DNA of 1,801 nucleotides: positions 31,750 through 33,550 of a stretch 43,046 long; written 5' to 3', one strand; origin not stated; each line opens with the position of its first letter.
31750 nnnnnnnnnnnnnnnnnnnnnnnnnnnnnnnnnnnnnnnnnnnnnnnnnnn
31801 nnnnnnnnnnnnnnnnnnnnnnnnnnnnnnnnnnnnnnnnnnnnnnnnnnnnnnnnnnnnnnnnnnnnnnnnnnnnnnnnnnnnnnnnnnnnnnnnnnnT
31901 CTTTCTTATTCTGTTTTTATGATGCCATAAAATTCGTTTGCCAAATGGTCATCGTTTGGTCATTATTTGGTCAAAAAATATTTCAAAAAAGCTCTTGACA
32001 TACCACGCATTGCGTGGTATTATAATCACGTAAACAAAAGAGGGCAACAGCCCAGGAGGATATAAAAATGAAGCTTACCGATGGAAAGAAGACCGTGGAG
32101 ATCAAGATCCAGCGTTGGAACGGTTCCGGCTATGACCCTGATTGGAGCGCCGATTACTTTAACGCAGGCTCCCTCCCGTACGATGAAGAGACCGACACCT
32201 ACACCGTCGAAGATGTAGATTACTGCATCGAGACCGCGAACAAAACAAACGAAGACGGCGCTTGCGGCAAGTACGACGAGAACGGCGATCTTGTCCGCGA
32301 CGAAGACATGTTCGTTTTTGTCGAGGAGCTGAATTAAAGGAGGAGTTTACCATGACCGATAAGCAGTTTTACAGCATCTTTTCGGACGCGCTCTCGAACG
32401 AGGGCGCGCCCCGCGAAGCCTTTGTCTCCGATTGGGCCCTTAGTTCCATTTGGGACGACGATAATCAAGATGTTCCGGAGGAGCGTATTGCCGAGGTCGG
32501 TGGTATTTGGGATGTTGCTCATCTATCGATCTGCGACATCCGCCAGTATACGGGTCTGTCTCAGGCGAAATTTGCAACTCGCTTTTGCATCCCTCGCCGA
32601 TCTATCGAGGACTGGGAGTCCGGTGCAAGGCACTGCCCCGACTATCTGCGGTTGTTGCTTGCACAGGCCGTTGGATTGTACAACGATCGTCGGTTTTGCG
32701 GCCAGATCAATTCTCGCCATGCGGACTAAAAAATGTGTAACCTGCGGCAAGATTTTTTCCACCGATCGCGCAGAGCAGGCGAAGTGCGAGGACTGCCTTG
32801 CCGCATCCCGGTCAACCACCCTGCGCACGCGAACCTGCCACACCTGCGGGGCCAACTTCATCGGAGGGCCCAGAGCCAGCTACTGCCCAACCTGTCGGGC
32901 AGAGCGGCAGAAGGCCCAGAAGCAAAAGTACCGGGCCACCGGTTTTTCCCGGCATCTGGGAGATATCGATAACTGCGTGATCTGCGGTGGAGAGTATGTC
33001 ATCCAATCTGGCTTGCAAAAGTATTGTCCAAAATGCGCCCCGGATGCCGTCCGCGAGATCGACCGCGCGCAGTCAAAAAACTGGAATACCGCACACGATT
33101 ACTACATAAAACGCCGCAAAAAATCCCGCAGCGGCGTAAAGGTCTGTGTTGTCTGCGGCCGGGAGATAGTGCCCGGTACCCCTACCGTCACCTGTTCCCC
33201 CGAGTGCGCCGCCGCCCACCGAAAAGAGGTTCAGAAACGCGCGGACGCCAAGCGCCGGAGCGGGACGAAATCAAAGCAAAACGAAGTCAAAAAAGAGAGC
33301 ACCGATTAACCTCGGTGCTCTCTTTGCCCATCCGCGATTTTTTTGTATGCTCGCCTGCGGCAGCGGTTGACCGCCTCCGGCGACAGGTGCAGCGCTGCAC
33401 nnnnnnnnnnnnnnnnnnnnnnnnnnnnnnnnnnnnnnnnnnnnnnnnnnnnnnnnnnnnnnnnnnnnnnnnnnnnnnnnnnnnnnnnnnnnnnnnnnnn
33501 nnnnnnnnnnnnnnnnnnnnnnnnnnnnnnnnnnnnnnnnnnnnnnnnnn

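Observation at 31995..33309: acr/aca-like cassette: strong palindrome-gated promoter, small acidic protein, HTH, and a four-zinc-ribbon protein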

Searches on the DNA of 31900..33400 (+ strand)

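Call 11: search_dna_similar(query=window:31900-33400:+, collection=phages, mode=distant, max_rows=20)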
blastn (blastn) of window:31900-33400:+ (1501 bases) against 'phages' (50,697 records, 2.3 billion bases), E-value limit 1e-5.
Records with a match: 4; places in all: 5; records where one place covers at least 80% of the query: 0.
Best place of each record, by identity: 60-80% 4.
By first word of the organism name: Bacteriophage 3; Flavonifractor 1.
By host as written in the record: - 3; Flavonifractor plautii 1.
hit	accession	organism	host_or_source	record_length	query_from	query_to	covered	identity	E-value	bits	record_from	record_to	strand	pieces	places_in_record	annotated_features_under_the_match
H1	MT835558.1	Bacteriophage sp.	human fecal samples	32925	609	1399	50%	78.6%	2e-150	631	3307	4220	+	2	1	record has no annotation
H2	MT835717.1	Bacteriophage sp.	human fecal samples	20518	609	768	11%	70.0%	3e-10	73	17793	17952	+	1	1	record has no annotation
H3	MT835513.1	Bacteriophage sp.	human fecal samples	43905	43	172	9%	79.5%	4e-20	106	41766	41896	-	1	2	record has no annotation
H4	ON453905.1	Flavonifractor phage Cormatin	Flavonifractor plautii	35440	1050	1167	8%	72.9%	3e-9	70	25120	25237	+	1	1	hypothetical protein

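Call 12: get_annotated_region(hit=H3, flank=3000)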
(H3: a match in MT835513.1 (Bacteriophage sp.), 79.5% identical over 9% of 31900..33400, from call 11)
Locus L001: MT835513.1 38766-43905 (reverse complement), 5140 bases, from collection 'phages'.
description: UNVERIFIED: Bacteriophage sp. clone scaffold_80 genomic sequence.
organism: Bacteriophage sp. (NCBI taxid 38018)
taxonomy: Viruses
host: -; source: human fecal samples; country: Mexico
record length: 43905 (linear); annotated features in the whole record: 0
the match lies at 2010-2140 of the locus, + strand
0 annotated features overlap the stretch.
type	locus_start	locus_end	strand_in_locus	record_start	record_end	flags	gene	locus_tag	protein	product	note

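Call 13: get_annotated_region(hit=H1, flank=3000)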
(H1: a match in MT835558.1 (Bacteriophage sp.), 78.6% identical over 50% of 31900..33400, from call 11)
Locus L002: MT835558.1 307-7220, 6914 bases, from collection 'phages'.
description: UNVERIFIED: Bacteriophage sp. clone scaffold_172 genomic sequence.
organism: Bacteriophage sp. (NCBI taxid 38018)
taxonomy: Viruses
host: -; source: human fecal samples; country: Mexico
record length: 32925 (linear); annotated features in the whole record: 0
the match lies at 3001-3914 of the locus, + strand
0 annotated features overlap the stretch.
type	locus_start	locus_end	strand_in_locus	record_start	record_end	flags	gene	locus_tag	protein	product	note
